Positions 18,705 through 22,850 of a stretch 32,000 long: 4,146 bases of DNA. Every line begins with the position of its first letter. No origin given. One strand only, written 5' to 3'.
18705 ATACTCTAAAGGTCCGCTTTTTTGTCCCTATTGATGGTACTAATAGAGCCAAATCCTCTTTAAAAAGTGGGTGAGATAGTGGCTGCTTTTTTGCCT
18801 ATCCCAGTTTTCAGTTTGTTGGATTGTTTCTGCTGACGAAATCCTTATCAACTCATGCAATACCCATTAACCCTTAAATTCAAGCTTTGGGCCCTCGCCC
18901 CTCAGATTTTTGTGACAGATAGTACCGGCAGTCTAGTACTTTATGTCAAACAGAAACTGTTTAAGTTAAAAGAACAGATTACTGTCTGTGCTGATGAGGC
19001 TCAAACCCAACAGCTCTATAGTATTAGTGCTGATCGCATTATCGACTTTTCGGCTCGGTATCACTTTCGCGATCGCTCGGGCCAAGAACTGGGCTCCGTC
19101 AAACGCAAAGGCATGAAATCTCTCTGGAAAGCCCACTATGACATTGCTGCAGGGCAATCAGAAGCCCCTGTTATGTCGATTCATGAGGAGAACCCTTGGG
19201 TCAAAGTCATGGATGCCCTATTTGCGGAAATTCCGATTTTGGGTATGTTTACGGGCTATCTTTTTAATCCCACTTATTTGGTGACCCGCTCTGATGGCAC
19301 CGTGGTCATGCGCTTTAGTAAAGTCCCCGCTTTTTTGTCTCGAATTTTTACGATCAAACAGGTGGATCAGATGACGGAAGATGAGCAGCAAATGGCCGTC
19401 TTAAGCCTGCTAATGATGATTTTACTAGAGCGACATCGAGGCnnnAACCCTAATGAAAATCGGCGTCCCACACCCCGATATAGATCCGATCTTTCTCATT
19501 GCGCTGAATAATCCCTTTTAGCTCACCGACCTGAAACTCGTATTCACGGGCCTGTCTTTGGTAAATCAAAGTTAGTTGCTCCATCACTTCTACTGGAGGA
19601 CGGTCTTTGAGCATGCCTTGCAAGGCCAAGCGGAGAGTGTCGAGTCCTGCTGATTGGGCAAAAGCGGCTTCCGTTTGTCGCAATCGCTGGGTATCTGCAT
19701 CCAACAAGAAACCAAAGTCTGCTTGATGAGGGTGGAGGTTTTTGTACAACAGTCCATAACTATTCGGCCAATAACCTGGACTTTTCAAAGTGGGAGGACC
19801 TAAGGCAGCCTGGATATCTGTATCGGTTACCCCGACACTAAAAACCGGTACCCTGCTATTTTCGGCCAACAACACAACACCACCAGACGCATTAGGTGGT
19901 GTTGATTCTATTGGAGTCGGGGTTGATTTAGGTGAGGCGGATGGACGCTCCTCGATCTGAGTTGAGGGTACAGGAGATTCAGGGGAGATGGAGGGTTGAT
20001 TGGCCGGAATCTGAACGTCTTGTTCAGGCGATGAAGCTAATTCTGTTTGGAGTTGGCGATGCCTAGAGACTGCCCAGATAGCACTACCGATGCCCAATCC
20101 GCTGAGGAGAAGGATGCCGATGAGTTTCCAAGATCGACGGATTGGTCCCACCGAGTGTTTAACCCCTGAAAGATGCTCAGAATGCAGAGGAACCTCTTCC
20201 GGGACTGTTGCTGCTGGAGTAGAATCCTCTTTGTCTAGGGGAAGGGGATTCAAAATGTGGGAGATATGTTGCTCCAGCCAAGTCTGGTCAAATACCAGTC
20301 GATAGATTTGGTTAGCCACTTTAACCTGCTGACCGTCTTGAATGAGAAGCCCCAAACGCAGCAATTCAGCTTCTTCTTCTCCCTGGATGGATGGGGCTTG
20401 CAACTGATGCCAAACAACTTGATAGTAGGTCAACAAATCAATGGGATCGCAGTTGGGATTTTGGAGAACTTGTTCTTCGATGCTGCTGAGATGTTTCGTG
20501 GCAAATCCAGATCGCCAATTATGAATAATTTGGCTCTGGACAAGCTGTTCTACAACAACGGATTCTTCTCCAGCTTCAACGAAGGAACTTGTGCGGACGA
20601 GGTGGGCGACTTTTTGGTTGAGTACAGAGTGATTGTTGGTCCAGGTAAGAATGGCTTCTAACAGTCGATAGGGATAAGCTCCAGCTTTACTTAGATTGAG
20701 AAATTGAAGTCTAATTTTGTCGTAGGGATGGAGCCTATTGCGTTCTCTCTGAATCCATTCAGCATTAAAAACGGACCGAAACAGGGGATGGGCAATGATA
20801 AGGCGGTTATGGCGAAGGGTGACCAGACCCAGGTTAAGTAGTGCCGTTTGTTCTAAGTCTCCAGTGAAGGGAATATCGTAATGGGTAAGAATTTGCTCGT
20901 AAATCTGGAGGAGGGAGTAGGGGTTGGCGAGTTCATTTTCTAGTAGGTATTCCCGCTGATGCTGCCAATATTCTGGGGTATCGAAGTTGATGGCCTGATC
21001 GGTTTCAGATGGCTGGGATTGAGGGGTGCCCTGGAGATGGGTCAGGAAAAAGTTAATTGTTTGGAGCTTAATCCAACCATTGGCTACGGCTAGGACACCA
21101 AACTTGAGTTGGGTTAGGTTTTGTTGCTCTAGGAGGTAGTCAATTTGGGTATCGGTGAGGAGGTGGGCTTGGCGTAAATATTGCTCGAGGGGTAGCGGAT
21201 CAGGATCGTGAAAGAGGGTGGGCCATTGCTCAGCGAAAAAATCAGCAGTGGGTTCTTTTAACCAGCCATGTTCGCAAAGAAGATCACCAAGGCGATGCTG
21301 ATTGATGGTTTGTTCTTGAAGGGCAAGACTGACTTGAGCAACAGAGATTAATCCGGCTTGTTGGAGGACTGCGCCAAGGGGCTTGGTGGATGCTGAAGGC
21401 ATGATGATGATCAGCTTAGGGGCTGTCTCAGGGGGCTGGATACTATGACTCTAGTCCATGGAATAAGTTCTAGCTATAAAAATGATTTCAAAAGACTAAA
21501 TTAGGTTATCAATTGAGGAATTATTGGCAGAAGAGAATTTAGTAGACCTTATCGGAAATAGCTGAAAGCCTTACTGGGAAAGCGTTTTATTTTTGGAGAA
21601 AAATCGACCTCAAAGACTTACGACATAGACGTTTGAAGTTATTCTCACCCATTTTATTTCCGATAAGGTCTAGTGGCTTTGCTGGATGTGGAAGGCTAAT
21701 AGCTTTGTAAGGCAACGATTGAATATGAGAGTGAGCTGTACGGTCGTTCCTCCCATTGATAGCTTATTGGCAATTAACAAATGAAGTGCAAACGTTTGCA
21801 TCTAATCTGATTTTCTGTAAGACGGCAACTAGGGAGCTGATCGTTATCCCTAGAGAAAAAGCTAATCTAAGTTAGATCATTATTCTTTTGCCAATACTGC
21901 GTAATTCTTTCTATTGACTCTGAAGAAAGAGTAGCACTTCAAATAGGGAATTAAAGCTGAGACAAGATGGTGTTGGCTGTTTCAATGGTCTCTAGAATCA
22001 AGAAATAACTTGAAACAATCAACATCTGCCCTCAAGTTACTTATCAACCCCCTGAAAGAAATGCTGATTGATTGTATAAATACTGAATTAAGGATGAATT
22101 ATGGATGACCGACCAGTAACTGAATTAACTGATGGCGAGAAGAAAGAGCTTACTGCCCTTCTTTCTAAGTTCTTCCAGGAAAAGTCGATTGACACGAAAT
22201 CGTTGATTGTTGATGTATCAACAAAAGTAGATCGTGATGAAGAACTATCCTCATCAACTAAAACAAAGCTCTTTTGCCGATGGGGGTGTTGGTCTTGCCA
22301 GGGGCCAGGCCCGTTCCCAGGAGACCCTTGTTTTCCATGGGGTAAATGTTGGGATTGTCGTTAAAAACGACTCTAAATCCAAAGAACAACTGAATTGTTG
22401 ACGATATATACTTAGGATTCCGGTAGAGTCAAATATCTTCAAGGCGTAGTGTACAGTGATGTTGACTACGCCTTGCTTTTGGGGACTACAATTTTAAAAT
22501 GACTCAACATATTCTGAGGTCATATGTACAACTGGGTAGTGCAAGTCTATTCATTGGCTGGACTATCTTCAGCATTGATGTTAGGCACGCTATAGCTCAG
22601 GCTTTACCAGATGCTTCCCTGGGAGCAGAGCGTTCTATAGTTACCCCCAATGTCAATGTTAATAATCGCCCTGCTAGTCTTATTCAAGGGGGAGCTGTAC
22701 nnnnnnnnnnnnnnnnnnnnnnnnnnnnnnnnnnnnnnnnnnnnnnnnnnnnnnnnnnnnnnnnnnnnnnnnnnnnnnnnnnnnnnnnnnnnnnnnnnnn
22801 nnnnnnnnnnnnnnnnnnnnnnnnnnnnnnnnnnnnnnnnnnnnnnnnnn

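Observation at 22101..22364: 87-aa precursor-like peptide with a pseudo-symmetric 6-Cys / 4-Trp core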

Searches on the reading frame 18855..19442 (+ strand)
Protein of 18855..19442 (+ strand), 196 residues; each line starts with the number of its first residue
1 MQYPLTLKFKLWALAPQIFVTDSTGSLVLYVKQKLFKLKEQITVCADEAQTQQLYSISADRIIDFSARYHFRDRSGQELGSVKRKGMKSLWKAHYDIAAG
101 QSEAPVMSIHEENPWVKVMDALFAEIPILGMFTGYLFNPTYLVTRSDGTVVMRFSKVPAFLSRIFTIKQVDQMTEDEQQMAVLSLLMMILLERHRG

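Call 6: search_protein_families(library=pfam, proteins=[window:18855-19442:+], max_evalue=0.01)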
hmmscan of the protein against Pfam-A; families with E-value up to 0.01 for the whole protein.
window:18855-19442:+ (196 aa): 1 family
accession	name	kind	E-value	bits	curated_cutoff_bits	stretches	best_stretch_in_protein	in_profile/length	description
PF04525.18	LOR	-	0.0043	17.1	24.5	0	51-112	37-99/187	LURP-one-related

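Call 88: search_protein_families(library=padloc, proteins=[window:18855-19442:+], max_evalue=0.01)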
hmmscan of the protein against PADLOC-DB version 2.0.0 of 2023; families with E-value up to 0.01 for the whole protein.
window:18855-19442:+ (196 aa): 0 families

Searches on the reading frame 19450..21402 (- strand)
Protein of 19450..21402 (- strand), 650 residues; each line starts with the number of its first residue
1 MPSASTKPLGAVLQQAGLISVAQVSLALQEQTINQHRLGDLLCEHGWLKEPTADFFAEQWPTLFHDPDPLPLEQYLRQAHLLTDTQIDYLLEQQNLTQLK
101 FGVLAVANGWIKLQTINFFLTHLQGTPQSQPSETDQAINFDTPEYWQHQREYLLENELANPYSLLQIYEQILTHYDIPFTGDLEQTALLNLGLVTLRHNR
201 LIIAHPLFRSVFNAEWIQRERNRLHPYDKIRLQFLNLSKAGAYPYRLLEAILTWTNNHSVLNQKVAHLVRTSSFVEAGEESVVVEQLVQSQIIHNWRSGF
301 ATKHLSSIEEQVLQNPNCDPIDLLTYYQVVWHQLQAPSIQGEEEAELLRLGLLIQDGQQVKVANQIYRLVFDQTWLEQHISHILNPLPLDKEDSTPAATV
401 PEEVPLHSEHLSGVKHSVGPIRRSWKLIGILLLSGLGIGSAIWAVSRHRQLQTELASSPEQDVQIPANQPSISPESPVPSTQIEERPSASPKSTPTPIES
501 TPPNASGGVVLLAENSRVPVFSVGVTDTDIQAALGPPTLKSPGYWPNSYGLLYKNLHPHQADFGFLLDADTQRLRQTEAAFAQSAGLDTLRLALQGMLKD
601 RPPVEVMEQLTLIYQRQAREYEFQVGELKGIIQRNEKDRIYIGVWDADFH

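Call 6: search_protein_families(library=pfam, proteins=[window:19450-21402:-], max_evalue=0.01)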
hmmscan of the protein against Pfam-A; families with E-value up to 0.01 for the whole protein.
window:19450-21402:- (650 aa): 1 family
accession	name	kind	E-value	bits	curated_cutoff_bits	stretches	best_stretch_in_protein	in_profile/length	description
PF14516.12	AAA_35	-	0.00087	18.6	27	0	144-213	263-330/331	AAA-like domain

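Call 12: search_protein_families(library=ncbifam, proteins=[window:19450-21402:-], max_evalue=0.1)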
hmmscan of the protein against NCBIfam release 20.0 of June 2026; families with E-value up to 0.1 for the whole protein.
window:19450-21402:- (650 aa): 4 families
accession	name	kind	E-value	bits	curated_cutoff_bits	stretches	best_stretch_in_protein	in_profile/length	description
NF053729.1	c-di-GMP_motif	domain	1.3e-17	63.3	38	2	8-59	1-53/53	cyclic di-GMP-binding domain-containing protein, MshE-related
NF012033.0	PRK15489.1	equivalog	5.6e-05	21.5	537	1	7-59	491-544/703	glycosyl transferase family protein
NF008411.1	PRK11234.1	equivalog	0.047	12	1170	0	6-50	481-524/723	cyclic di-3',5'-guanylate-activated glycosyltransferase NfrB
TIGR03029.1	EpsG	equivalog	0.086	12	313.8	0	75-134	8-67/274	chain length determinant protein tyrosine kinase EpsG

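Call 88: search_protein_families(library=padloc, proteins=[window:19450-21402:-], max_evalue=0.01)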
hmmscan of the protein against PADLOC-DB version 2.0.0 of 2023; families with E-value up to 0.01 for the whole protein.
window:19450-21402:- (650 aa): 0 families

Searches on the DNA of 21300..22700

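Call 43: search_rna_families(source=window, start=21300, end=22700, threshold=evalue, max_evalue=1)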
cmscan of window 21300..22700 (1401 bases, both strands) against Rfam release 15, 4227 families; matches with E-value up to 1: 1.
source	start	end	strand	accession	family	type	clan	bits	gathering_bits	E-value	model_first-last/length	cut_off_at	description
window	22440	22473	-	RF03400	mir-728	Gene; miRNA;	-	22.7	70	0.35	1-62/62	no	mir-728 microRNA precursor family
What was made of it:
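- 22440..22475 (+): Conserved intercistronic RNA stem-loop. No Rfam family (call 43).
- On Rfam RNA families (for the stem-loop): The only hit is mir-728 at 22.7 bits against a gathering score of 70, E 0.35, on the opposite strand (call 43).
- Tried and rejected: Rfam gave nothing for the hairpin (call 43).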

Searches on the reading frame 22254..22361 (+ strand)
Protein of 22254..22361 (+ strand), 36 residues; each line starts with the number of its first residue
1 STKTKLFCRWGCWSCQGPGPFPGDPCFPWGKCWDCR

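Call 77: predict_structure(alignment_id=A6)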
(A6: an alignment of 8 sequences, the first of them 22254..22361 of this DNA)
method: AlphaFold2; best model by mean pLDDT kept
length: 36 residues; sequences in the alignment: 8
mean_pLDDT: 79.6   pTM: 0.41
mean pLDDT of the five models: 79.6, 61.4, 59.4, 55.2, 52.9
residues with pLDDT >= 90: 4; 70-90: 25; 50-70: 5; < 50: 2
segments of 3 or more residues with pLDDT < 50: none
pLDDT, mean of each block of 10 residues (from residue 1): 62 86 88 84
secondary structure, 60 per line:
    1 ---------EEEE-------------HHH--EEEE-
elements in order: E10-13 E32-35
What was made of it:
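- Only one of the five core-only AF2 models is confident; the other four have mean pLDDT of 53-61 (call 77).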

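Call 80: fold_search(model_id=the predicted structure, library=pdb)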
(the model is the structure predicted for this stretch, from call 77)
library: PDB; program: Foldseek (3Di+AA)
matches with E <= 10: 0; with E <= 0.001: 0
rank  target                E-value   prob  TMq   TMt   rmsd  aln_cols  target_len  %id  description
